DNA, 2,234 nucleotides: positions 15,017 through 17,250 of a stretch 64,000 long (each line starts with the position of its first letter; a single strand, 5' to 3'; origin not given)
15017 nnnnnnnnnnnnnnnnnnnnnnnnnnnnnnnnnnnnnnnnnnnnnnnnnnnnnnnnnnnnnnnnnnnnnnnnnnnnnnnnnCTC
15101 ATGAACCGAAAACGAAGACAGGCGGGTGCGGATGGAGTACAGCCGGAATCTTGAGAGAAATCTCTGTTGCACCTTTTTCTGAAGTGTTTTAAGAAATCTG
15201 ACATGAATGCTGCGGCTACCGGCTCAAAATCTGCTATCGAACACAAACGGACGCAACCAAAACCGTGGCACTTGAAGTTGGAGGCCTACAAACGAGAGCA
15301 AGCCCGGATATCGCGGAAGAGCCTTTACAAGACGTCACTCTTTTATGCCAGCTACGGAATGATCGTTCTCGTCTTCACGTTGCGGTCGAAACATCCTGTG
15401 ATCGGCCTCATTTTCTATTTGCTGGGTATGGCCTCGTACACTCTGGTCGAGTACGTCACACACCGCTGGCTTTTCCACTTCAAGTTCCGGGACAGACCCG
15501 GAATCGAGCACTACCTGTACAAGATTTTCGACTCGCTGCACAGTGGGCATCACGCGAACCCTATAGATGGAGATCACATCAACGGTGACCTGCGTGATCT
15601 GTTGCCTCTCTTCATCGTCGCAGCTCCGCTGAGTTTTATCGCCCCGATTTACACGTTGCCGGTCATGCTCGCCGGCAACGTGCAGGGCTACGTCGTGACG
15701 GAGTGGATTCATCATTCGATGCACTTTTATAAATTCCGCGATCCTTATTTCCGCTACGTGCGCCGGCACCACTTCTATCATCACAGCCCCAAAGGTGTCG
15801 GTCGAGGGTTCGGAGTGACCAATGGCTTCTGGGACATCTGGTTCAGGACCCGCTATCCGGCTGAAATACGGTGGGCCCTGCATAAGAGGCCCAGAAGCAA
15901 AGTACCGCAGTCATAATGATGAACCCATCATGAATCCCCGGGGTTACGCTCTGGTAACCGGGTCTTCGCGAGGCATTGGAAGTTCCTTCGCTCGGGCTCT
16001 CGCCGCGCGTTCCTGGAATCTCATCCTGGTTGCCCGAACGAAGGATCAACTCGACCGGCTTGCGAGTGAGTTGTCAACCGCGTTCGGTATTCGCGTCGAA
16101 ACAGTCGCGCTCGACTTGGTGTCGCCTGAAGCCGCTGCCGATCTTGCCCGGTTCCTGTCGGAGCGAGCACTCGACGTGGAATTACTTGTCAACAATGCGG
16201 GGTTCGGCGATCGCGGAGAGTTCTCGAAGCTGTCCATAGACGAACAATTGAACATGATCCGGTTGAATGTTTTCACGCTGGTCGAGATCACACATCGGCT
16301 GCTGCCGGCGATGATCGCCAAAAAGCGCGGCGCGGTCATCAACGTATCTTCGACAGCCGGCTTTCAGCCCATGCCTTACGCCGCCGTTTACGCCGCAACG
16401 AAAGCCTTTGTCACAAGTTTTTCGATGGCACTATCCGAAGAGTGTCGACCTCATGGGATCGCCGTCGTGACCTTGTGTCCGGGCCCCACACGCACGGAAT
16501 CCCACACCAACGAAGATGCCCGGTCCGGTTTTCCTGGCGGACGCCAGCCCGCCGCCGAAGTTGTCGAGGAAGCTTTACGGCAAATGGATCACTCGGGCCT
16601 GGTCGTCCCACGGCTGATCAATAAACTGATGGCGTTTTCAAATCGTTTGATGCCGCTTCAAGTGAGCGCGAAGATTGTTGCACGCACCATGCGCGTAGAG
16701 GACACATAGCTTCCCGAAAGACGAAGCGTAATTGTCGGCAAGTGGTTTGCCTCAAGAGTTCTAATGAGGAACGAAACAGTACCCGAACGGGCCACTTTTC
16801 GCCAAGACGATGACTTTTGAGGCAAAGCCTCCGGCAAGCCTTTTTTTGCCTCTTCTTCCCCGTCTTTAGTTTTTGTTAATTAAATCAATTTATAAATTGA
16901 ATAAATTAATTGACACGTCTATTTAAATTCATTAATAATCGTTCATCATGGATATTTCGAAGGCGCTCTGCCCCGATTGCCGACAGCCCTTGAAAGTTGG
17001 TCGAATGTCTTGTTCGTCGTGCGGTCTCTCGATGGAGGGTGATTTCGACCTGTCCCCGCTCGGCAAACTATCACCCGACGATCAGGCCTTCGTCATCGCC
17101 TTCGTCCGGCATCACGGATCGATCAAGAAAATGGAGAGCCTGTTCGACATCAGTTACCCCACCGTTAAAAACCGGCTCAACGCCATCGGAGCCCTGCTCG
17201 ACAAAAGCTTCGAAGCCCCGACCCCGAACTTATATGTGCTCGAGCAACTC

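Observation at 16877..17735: AT-rich island with a 16-bp perfect palindrome and sigma-70-like -35/-10 driving a leaderless DUF2089 two-gene operon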

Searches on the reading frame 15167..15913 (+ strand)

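Call 4: search_protein_families(library=pfam, proteins=[window:15167-15913:+], max_evalue=0.01)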
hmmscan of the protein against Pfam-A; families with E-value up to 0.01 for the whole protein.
window:15167-15913:+ (249 aa): 1 family
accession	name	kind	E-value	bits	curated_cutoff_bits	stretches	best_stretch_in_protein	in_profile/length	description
PF04116.19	FA_hydroxylase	-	4.3e-12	47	31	1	85-228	2-132/132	Fatty acid hydroxylase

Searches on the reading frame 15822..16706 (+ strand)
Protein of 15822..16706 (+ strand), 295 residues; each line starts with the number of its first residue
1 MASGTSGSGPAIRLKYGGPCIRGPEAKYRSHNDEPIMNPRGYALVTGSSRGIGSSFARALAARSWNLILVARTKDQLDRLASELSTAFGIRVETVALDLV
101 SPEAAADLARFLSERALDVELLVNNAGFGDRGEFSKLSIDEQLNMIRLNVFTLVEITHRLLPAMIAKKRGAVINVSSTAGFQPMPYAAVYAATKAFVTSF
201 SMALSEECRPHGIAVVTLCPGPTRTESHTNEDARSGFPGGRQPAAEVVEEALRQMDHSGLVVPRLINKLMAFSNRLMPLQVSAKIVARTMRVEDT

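Call 4: search_protein_families(library=pfam, proteins=[window:15822-16706:+], max_evalue=0.01)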
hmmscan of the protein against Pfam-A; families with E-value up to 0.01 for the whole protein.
window:15822-16706:+ (295 aa): 5 families
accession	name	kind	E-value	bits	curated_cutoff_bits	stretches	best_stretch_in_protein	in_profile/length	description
PF00106.31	adh_short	-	8.6e-49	166.1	26.6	1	43-231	3-190/195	short chain dehydrogenase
PF13561.12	adh_short_C2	-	7.3e-30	104.7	27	1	49-230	5-183/236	Enoyl-(Acyl carrier protein) reductase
PF08659.16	KR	-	2.8e-11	44.1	22.6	1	42-206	2-165/180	KR domain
PF08643.16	DUF1776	-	0.0051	16.7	25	1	126-218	101-194/294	Fungal family of unknown function (DUF1776)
PF01370.27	Epimerase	-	0.0059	16.5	20.9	0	43-180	1-118/240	NAD dependent epimerase/dehydratase family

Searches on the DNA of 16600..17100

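Call 7: search_rna_families(source=window, start=16600, end=17100, threshold=evalue, max_evalue=10)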
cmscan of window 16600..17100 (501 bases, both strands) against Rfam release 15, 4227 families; matches with E-value up to 10: 5.
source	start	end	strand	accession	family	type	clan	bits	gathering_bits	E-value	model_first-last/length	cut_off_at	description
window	16818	16890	-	RF02183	ST7-OT3_1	Gene; lncRNA;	-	21.2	50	0.42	1-79/79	no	ST7 overlapping transcript 3 conserved region 1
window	16859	16914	-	RF02934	caiA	Gene; sRNA;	-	16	55.5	6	1-78/78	no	caiA RNA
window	16808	16908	+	RF00306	snoZ178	Gene; snRNA; snoRNA; CD-box;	-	14.9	100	2.4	1-152/152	no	Small nucleolar RNA Z178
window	16618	16650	-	RF01156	SNORD123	Gene; snRNA; snoRNA; CD-box;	-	14.6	45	8.4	31-64/70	no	Small nucleolar RNA SNORD123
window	16607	16619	+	RF01134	sR30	Gene; snRNA; snoRNA; CD-box;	-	10.6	38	4.4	45-57/57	no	Small nucleolar RNA sR30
